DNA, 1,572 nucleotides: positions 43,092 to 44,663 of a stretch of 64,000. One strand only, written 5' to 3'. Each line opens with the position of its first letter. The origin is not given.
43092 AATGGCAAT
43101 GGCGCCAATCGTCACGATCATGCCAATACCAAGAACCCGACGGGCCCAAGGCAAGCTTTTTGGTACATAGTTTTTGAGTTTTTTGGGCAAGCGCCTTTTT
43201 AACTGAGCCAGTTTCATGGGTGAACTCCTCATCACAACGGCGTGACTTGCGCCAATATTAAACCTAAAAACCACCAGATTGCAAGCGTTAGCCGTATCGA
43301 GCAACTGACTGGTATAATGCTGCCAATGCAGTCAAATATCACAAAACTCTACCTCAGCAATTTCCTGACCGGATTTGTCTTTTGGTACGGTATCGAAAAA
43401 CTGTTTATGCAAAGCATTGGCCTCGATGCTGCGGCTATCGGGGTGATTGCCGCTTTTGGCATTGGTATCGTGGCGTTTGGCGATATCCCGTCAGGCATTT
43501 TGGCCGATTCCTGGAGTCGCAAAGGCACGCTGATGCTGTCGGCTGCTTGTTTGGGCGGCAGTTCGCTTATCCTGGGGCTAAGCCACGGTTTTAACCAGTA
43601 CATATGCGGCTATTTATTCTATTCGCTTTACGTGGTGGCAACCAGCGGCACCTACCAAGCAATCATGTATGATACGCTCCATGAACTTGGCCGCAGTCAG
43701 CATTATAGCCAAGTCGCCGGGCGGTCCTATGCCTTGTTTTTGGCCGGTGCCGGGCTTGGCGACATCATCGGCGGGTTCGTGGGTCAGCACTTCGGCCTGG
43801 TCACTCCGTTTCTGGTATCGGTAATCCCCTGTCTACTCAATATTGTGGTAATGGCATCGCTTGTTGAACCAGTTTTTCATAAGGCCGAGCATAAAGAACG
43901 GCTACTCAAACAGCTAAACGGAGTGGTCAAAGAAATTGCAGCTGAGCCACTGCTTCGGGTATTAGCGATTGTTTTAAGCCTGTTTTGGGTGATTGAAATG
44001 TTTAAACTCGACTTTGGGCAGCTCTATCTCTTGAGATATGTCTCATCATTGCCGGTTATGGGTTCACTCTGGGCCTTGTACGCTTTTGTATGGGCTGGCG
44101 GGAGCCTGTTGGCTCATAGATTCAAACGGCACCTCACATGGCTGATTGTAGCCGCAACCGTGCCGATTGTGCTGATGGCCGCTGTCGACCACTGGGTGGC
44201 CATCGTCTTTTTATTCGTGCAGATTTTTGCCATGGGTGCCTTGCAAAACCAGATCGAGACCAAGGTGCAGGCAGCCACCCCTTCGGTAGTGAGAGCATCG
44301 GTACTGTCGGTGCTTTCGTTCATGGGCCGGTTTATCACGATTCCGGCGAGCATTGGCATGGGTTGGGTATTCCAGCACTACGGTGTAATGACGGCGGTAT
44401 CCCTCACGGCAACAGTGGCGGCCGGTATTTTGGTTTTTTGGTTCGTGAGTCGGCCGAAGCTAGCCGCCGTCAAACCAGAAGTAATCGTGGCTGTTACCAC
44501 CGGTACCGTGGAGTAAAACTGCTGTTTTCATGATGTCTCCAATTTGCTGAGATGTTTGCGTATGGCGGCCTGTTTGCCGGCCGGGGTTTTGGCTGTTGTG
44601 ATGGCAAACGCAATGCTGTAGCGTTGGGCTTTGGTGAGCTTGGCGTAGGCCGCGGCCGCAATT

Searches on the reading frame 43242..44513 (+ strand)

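Call 70: search_protein_families(library=pfam, proteins=[window:43242-44513:+], max_evalue=0.001)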
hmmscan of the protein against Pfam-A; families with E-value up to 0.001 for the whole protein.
window:43242-44513:+ (424 aa): 1 family
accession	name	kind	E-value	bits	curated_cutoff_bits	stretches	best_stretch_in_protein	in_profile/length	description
PF07690.21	MFS_1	-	6.2e-16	58.7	33.4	1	37-363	5-340/347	Major Facilitator Superfamily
